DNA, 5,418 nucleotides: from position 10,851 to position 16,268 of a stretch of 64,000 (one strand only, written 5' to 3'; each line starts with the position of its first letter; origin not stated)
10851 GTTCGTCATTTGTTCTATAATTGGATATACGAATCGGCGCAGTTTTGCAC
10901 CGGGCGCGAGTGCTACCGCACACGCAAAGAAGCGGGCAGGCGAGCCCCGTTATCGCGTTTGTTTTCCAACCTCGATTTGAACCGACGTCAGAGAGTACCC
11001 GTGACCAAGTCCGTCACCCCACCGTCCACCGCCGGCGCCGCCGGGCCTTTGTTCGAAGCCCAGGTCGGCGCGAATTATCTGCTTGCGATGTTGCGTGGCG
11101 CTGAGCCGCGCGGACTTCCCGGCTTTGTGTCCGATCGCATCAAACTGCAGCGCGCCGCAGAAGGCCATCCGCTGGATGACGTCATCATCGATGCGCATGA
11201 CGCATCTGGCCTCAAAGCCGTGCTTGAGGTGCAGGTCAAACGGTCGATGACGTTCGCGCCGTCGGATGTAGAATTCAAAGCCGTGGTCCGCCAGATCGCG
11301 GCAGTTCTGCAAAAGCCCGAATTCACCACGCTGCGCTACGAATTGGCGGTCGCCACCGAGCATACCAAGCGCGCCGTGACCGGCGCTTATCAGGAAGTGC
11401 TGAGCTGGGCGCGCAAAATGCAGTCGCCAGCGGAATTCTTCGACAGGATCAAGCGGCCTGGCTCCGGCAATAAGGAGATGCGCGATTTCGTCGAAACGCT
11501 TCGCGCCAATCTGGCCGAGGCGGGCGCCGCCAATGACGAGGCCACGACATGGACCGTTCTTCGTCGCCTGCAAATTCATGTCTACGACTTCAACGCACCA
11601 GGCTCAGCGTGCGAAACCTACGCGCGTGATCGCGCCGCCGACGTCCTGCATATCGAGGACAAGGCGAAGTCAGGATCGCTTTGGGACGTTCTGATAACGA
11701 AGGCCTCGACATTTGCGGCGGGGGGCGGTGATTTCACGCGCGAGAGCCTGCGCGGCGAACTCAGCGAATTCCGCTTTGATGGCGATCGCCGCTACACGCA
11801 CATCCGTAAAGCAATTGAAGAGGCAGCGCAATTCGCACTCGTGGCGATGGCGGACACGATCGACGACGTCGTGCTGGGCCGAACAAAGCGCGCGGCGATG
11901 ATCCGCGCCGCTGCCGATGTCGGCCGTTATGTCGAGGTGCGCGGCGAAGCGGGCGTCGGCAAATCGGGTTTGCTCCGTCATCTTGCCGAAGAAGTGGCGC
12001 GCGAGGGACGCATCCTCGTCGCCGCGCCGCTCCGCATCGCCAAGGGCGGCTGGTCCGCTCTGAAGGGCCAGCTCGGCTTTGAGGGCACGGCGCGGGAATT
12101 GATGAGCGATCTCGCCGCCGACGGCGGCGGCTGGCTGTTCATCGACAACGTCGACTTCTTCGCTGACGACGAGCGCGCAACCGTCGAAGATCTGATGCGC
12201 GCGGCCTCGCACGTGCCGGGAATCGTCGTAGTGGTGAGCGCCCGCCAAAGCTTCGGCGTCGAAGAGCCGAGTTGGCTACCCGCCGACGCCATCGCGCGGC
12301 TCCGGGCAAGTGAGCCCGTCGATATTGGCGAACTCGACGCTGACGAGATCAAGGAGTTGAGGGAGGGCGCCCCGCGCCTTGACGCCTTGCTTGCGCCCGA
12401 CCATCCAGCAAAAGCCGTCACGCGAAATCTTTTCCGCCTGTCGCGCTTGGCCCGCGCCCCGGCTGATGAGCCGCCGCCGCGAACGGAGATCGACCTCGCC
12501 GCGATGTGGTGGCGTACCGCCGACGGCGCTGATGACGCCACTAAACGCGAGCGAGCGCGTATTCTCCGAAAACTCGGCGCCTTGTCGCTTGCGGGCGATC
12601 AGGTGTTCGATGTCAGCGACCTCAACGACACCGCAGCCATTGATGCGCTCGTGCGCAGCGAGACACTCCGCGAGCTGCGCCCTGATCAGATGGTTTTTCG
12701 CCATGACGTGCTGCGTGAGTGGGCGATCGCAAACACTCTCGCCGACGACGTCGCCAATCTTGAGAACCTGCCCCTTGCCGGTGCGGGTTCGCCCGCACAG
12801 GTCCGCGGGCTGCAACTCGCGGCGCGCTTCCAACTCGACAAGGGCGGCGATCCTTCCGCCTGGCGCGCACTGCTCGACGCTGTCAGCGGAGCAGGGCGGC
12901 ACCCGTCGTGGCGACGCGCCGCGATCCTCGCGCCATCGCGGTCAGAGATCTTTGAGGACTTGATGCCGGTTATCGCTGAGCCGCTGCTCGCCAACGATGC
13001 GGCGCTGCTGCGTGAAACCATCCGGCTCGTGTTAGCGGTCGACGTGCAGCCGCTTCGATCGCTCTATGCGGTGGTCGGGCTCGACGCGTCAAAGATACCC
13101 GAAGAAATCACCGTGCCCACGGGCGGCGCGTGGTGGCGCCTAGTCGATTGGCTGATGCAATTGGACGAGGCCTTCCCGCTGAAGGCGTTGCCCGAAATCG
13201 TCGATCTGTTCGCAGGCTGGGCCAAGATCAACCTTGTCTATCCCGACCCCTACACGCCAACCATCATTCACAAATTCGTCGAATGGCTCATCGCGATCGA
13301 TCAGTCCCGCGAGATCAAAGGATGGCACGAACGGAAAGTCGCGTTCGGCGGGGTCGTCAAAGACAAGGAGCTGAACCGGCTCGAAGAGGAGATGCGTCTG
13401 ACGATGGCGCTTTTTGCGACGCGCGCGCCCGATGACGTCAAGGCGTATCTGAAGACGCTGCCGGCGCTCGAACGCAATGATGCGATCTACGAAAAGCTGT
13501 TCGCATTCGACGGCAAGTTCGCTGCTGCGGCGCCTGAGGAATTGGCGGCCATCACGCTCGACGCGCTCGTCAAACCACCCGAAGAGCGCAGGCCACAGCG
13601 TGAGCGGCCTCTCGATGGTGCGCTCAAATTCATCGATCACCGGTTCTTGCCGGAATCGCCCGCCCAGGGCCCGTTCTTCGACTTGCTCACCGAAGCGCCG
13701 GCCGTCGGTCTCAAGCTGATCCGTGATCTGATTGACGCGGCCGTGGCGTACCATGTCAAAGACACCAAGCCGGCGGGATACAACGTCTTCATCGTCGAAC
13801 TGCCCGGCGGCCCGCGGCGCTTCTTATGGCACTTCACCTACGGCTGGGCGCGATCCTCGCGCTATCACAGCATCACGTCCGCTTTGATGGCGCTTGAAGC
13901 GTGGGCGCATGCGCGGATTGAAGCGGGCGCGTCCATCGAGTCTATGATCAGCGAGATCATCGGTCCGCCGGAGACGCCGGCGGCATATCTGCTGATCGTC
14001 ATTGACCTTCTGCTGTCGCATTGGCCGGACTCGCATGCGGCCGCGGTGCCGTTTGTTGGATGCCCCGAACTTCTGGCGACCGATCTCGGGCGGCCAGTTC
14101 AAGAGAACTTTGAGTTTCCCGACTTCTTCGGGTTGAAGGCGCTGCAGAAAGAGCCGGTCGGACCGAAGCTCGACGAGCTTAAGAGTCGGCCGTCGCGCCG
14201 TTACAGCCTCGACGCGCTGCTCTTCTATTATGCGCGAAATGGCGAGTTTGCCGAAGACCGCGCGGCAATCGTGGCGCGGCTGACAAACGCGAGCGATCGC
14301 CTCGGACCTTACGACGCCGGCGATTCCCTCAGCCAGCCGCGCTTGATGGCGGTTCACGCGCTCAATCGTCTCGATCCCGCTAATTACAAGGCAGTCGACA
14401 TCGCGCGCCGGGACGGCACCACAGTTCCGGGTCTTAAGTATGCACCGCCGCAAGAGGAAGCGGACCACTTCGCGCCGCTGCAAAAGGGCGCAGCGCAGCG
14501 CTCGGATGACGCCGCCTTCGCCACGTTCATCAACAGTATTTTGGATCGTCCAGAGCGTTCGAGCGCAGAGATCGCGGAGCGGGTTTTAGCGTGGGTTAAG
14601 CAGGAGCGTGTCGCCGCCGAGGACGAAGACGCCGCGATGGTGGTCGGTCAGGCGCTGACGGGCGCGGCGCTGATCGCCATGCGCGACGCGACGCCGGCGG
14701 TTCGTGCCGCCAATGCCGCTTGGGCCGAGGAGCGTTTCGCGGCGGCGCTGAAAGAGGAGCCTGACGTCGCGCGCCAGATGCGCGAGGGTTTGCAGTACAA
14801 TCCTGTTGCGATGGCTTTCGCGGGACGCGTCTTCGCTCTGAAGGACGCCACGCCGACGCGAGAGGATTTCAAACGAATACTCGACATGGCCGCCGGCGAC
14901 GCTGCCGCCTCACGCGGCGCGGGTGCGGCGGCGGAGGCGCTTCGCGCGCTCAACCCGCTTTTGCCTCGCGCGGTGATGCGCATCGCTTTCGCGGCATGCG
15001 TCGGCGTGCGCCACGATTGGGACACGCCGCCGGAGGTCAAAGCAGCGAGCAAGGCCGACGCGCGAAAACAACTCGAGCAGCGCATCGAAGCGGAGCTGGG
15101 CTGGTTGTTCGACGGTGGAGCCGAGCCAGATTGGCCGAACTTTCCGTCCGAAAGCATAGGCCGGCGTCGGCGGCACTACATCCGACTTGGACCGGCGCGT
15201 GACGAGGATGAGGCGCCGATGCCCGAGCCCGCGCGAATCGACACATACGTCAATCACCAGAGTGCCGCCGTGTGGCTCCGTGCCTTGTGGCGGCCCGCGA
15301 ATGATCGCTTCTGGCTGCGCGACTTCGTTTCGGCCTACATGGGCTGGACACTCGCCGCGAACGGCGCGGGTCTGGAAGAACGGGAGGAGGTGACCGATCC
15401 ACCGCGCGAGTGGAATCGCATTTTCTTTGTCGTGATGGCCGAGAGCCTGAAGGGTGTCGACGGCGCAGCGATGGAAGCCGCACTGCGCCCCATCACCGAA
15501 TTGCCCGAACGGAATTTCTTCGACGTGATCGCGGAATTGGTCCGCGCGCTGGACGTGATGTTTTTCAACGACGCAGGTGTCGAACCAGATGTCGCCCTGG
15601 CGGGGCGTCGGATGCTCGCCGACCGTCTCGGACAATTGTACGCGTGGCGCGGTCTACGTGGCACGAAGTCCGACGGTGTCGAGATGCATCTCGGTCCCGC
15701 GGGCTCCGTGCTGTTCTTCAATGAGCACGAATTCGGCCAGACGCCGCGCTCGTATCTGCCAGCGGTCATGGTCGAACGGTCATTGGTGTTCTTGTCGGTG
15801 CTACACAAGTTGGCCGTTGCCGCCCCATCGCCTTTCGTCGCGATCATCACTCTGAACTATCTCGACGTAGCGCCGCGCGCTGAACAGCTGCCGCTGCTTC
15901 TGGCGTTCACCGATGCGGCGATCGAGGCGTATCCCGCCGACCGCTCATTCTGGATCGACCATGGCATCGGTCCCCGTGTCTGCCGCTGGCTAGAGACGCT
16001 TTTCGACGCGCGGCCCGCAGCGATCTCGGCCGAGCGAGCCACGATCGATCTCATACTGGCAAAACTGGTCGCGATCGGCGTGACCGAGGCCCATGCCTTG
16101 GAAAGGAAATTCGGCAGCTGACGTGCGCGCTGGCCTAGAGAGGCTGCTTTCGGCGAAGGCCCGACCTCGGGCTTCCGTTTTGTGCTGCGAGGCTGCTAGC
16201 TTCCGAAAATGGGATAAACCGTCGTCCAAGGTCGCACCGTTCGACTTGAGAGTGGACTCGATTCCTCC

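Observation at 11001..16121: ~1700-aa nuclease + P-loop NTPase + giant helical C-terminus: Avs/STAND-like single-gene defence candidate with its own promoter and terminator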

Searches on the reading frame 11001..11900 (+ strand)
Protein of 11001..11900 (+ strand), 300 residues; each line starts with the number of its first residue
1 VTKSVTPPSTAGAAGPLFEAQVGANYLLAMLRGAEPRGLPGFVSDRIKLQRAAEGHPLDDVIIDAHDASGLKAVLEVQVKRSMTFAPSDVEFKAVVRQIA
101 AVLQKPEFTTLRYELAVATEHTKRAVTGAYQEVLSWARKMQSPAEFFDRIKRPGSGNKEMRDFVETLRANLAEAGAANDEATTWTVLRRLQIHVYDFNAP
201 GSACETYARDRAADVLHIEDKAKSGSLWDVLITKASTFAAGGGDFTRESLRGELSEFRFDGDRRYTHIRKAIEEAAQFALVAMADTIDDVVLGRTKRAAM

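Call 28: predict_structure(alignment_id=A2)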
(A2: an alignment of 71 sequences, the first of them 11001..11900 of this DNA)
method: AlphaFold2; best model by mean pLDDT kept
length: 300 residues; sequences in the alignment: 71
mean_pLDDT: 85.7   pTM: 0.78
mean pLDDT of the five models: 85.7, 85.6, 84.5, 83.4, 82.4
residues with pLDDT >= 90: 191; 70-90: 61; 50-70: 35; < 50: 13
segments of 3 or more residues with pLDDT < 50: 1-13
pLDDT, mean of each block of 10 residues (from residue 1): 32 66 95 92 95 75 96 95 87 94 92 93 79 95 96 90 97 96 97 90 92 93 96 89 90 90 67 75 68 59
secondary structure, 60 per line:
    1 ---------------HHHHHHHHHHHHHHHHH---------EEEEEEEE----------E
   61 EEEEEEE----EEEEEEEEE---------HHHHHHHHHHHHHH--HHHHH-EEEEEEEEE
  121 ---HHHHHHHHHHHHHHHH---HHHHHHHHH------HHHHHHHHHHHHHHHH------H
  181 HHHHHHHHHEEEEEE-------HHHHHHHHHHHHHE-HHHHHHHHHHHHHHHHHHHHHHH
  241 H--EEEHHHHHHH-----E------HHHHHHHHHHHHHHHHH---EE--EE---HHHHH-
elements in order: H16-32 E42-49 E60-67 E72-80 H90-103 H106-110 E112-120 H124-139 H143-151 H158-173 H180-189 E190-195 H203-215 H218-241 E244-246 H247-253 H266-282 H295-299

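Call 32: fold_search(model_id=the predicted structure, library=pdb)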
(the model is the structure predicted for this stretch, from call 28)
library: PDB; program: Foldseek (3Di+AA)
matches with E <= 10: 823; with E <= 0.001: 18
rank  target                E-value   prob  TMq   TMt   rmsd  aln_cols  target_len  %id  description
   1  9hr5_A                5.7e-07  1.00  0.45  0.37  10.2       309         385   13  Salmonella enterica Lamassu LmuA nuclease tetramer bound to DNA duplex (released 2025-10-01)
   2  6wam_F                4.3e-06  1.00  0.43  0.32   8.4       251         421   10  Structure of Acinetobacter baumannii Cap4 SAVED/CARF-domain containing receptor (released 2020-06-17)
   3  6wan_F                7.8e-06  1.00  0.43  0.32   6.6       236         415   10  Structure of Acinetobacter baumannii Cap4 SAVED/CARF-domain containing receptor with the cyclic trinucleotide 3'3'3'-c (released 2020-06-17)
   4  6wam_E                8.7e-06  1.00  0.43  0.32   8.4       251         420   10  Structure of Acinetobacter baumannii Cap4 SAVED/CARF-domain containing receptor (released 2020-06-17)
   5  6vm6_F                9.2e-06  1.00  0.42  0.31   8.6       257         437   10  Structure of Acinetobacter baumannii Cap4 SAVED/CARF-domain containing receptor with the cyclic trinucleotide 2'3'3'-c (released 2020-06-17)
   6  6wan_D                1.0e-05  1.00  0.42  0.31   6.6       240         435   10  Structure of Acinetobacter baumannii Cap4 SAVED/CARF-domain containing receptor with the cyclic trinucleotide 3'3'3'-c (released 2020-06-17)
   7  9hr5_C                1.7e-05  1.00  0.47  0.37   6.8       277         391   12  Salmonella enterica Lamassu LmuA nuclease tetramer bound to DNA duplex (released 2025-10-01)
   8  6vm6_C                1.7e-05  1.00  0.43  0.31   8.3       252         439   11  Structure of Acinetobacter baumannii Cap4 SAVED/CARF-domain containing receptor with the cyclic trinucleotide 2'3'3'-c (released 2020-06-17)
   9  6vm6_E                2.1e-05  1.00  0.44  0.32   6.9       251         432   10  Structure of Acinetobacter baumannii Cap4 SAVED/CARF-domain containing receptor with the cyclic trinucleotide 2'3'3'-c (released 2020-06-17)
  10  6vm6_A                2.1e-05  1.00  0.43  0.31   8.5       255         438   10  Structure of Acinetobacter baumannii Cap4 SAVED/CARF-domain containing receptor with the cyclic trinucleotide 2'3'3'-c (released 2020-06-17)
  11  6wam_B                2.3e-05  1.00  0.44  0.32   6.6       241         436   10  Structure of Acinetobacter baumannii Cap4 SAVED/CARF-domain containing receptor (released 2020-06-17)
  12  6wam_A                2.8e-05  1.00  0.43  0.31   6.5       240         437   10  Structure of Acinetobacter baumannii Cap4 SAVED/CARF-domain containing receptor (released 2020-06-17)
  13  8dgc_B                3.7e-05  1.00  0.37  0.08   7.5       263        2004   13  Avs3 bound to phage PhiV-1 terminase (released 2022-08-03)
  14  6vm5                  5.3e-05  1.00  0.41  0.31   8.1       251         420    9  Structure of Moraxella osloensis Cap4 SAVED/CARF-domain containing receptor (released 2020-06-17)
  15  8zue_A                9.4e-05  1.00  0.38  0.24   7.7       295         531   13  cryo-electron microscopy (cryo-EM) structure of the Hachiman defense system from Escherichia coli (released 2025-03-26)
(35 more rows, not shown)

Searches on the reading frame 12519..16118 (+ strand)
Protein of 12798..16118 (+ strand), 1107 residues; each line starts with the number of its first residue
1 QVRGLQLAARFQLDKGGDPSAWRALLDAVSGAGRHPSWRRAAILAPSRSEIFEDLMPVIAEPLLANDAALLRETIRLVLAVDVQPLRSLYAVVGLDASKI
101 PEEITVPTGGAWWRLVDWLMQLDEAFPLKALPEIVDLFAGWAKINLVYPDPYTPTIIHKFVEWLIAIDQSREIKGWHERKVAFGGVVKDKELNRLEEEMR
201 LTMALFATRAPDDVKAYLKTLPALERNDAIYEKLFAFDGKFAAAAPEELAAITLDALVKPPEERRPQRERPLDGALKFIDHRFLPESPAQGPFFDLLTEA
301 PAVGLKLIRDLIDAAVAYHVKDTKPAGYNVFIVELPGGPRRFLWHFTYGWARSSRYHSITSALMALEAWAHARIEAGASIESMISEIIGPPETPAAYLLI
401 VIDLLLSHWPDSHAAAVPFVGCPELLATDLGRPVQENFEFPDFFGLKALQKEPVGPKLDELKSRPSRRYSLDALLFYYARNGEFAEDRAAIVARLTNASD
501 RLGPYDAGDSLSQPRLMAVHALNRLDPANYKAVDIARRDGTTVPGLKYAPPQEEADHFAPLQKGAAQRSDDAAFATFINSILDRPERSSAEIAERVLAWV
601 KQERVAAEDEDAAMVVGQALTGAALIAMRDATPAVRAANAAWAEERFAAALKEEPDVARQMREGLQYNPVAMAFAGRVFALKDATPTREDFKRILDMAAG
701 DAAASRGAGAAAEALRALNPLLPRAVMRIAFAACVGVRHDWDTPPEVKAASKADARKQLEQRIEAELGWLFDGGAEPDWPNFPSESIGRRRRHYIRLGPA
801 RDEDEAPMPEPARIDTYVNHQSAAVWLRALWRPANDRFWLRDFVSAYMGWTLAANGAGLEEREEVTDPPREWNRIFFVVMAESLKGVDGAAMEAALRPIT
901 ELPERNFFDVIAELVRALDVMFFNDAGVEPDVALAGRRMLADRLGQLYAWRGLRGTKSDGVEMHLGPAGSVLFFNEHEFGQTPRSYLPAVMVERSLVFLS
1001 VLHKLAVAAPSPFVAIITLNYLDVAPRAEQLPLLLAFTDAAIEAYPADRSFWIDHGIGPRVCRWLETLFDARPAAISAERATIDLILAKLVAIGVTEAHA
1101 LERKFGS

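Call 61: predict_structure(alignment_id=A3)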
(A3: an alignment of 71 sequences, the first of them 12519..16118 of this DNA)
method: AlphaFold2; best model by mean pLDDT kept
length: 1200 residues; sequences in the alignment: 71
mean_pLDDT: 90.0   pTM: 0.80
mean pLDDT of the five models: 90.0, 89.0, 87.8, 87.0, 86.6
residues with pLDDT >= 90: 820; 70-90: 326; 50-70: 49; < 50: 5
segments of 3 or more residues with pLDDT < 50: none
pLDDT, mean of each block of 10 residues (from residue 1): 68 91 92 88 91 92 93 91 91 93 87 91 91 94 89 91 94 90 83 82 88 87 93 85 87 94 73 79 88 93 94 90 88 90 95 73 67 90 95 96 93 79 89 91 93 97 97 95 91 97 96 96 90 73 81 93 94 93 96 92 93 96 90 88 92 85 88 92 94 81 85 96 94 95 90 88 96 91 96 94 94 93 95 88 91 96 92 87 70 55 73 94 77 92 94 83 93 92 95 93 94 90 95 96 91 88 96 90 95 97 96 96 97 94 91 96 94 94 94 91
secondary structure, 60 per line:
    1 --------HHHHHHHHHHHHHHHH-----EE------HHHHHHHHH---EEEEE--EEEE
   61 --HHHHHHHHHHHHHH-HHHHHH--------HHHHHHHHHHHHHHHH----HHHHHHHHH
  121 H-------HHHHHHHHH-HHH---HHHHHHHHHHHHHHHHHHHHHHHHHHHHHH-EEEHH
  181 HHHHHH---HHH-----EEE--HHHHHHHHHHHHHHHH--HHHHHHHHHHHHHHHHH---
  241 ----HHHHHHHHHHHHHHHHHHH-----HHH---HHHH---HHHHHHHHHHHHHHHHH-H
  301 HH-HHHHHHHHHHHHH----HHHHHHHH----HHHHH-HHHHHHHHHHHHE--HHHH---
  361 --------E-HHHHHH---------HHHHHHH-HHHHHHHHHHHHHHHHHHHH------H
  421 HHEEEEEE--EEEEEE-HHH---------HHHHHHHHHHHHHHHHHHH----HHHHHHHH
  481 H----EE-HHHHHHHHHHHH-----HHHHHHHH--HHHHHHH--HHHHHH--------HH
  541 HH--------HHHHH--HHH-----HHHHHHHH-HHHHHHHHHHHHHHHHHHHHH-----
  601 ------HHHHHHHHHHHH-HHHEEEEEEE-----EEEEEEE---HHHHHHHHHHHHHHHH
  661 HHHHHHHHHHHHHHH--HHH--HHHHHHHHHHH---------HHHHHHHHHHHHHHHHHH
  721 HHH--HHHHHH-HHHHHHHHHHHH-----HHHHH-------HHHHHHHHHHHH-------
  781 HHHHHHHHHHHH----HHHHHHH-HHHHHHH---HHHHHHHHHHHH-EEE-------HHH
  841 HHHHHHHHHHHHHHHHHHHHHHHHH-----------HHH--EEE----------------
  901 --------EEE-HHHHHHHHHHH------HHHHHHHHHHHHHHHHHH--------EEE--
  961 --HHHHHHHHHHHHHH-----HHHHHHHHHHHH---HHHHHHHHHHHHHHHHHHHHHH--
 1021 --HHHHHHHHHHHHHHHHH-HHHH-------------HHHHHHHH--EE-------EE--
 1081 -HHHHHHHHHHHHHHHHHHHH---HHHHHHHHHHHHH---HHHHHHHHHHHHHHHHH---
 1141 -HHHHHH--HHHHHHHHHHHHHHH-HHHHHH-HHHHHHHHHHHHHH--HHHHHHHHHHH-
elements in order (helices of 4 or more, strands of 3 or more residues): H9-24 H38-46 E50-54 E57-60 H63-76 H78-83 H92-107 H112-121 H129-137 H145-174 E176-178 H179-186 E198-200 H203-218 H221-237 H245-263 H275-278 H282-298 H304-316 H321-328 H333-337 H339-350 H354-357 H371-376 H386-392 H394-413 E423-428 E431-436 H450-468 H473-481 H489-500 H506-513 H516-522 H525-530 H539-542 H551-555 H566-573 H575-595 H607-618 E623-629 E635-641 H645-675 H683-693 H703-723 H726-731 H733-744 H750-754 H762-773 H781-792 H797-803 H805-811 H815-826 E828-830 H838-865 E882-884 E909-911 H913-923 H930-947 E956-958 H963-976 H982-993 H997-1018 H1023-1039 H1041-1044 H1058-1065 H1082-1101 H1105-1117 H1121-1137 H1142-1147 H1150-1164 H1166-1171 H1173-1186 H1189-1199

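Call 63: fold_search(model_id=the predicted structure, library=pdb)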
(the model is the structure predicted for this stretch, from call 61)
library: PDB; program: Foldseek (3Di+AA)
matches with E <= 10: 921; with E <= 0.001: 54
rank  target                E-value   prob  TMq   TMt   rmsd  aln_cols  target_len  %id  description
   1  8dgf_B                2.0e-19  1.00  0.65  0.53   8.4      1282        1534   13  Avs4 bound to phage PhiV-1 portal (released 2022-08-03)
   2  8dgf_A                5.6e-19  1.00  0.64  0.52   8.4      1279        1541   13  Avs4 bound to phage PhiV-1 portal (released 2022-08-03)
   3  6xte_A                2.9e-05  1.00  0.20  0.21  37.8      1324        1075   10  Human karyopherin RanBP5 (isoform-1) (released 2020-04-22)
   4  5ve8_A                3.9e-05  1.00  0.15  0.17  32.8      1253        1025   11  Crystal structure of full-length Kluyveromyces lactis Kap123 with histone H3 1-28 (released 2017-11-01)
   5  6rey_c                3.9e-05  1.00  0.17  0.13  27.2      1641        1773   11  Human 20S-PA200 Proteasome Complex (released 2019-09-04)
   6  8urj_A                5.7e-05  1.00  0.19  0.21  24.9      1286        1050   10  Cryo-EM structure of the HIV-1 nuclear export complex (released 2025-04-30)
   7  7b51_A                6.9e-05  1.00  0.18  0.20  23.4      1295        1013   10  Crystal structure of human CRM1 covalently modified by 2-mercaptoethanol at Cys528 (released 2021-03-10)
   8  8cmk_A                1.0e-04  1.00  0.18  0.21  20.2      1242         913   10  Transportin-3 TNPO3 in complex with RSY region of CIRBP (released 2024-03-06)
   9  6tc0_C                1.1e-04  1.00  0.18  0.20  26.9      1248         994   12  Crystal structure of MMS19-CIAO1-CIAO2B CIA targeting complex (released 2020-07-29)
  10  6tc0_F                1.1e-04  1.00  0.18  0.21  26.4      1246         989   11  Crystal structure of MMS19-CIAO1-CIAO2B CIA targeting complex (released 2020-07-29)
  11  4c0p_D                1.2e-04  1.00  0.14  0.17  27.1      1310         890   11  Unliganded Transportin 3 (released 2014-01-22)
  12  9caf_D                1.5e-04  1.00  0.17  0.08  27.8      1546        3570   11  Cryo-EM structure of the reconstituted TRRAP lobe of the human TIP60 complex (composite structure) (released 2025-06-18)
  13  1wa5_C                1.7e-04  1.00  0.17  0.20  27.8      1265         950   10  Structure of the Cse1:Imp-alpha:RanGTP complex (released 2004-12-13)
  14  2z5o_A                1.7e-04  1.00  0.13  0.16  27.4      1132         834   11  Complex of Transportin 1 with JKTBP NLS (released 2007-10-23)
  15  2bku_B                1.9e-04  1.00  0.17  0.20  24.2      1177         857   10  Kap95p:RanGTP complex (released 2005-05-04)
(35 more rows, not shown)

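Call 64: search_protein_representatives(protein=window:12798-16118:+)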
Query: 1107 residues. Proteins with E-value up to 0.001 (for the whole library): 933; up to 1e-10: 604; up to 1e-30: 270. The best 150 are listed.
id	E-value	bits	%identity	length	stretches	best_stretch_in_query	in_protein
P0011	0.0e+00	1081.7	48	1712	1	3-1103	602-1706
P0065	8.5e-276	934.4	45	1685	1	1-1104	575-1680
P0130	8.1e-243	825.2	42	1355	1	2-1103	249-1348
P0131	4.2e-238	809.6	40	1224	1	2-1104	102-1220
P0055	3.9e-231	786.5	50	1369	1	2-760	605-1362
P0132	8.8e-222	755.6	52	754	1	364-1102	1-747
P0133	2.5e-220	750.8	39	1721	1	2-1103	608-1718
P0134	1.2e-219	748.5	38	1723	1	2-1103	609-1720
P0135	6.7e-213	726.2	41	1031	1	81-1104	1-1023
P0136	4.8e-201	686.9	38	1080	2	459-1103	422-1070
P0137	7.9e-200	682.9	37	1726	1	3-1105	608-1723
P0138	2.3e-198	678.0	38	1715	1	3-1102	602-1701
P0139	4.9e-198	676.9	37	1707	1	2-1103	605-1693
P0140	3.4e-197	674.1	36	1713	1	3-1102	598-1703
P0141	8.8e-193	659.5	35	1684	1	2-1103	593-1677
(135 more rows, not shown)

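Call 84: fold_search(model_id=the predicted structure, library=viral)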
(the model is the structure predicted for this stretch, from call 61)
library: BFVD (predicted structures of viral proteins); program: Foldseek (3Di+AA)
matches with E <= 10: 326; with E <= 0.001: 0
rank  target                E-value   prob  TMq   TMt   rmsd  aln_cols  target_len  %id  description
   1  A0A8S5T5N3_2          1.9e-02  0.23  0.08  0.09  35.2      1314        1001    9  Tail tape measure (Fragment) [Siphoviridae sp. ctGpg14]
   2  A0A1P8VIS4            2.0e-02  0.20  0.07  0.08  33.8      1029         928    9  Tegument protein [Murid betaherpesvirus 3]
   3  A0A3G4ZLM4            4.3e-02  0.47  0.12  0.16  28.4      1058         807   11  U-box domain protein [Terrestrivirus sp.]
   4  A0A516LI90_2          7.7e-02  0.11  0.08  0.08  36.3      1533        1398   11  (no name in the UniProt tables at hand)
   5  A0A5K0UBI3            9.5e-02  0.35  0.10  0.12  32.4       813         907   10  Uncharacterized protein [Yasminevirus sp. GU-2018]
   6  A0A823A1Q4            1.1e-01  0.09  0.08  0.08  35.7      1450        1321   13  (no name in the UniProt tables at hand)
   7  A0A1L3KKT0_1          1.2e-01  0.21  0.08  0.08  29.2       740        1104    9  Genome polyprotein [Hubei picorna-like virus 81]
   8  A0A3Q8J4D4            1.2e-01  0.09  0.06  0.07  33.4       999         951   10  Tegument protein [Vombatid gammaherpesvirus 1]
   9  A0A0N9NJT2            1.6e-01  0.07  0.08  0.07  41.5      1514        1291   11  (no name in the UniProt tables at hand)
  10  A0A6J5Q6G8            1.7e-01  0.75  0.11  0.12  14.2       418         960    9  TerB_like domain containing protein [uncultured Caudovirales phage]
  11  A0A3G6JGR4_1          1.8e-01  0.15  0.10  0.10  44.6      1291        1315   11  Uncharacterized protein [Lactobacillus phage ViSo-2018a]
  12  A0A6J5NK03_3          1.8e-01  0.07  0.07  0.07  32.9      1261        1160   13  Large polyvalent protein associated domain-containing protein [uncultured Caudovirales phage]
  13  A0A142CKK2            2.2e-01  0.11  0.08  0.10  26.6      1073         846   10  (no name in the UniProt tables at hand)
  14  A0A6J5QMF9            2.3e-01  0.13  0.07  0.09  23.9       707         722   10  Uncharacterized protein [uncultured Caudovirales phage]
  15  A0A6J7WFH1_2          2.3e-01  0.06  0.06  0.07  41.4      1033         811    9  Uncharacterized protein [uncultured Caudovirales phage]
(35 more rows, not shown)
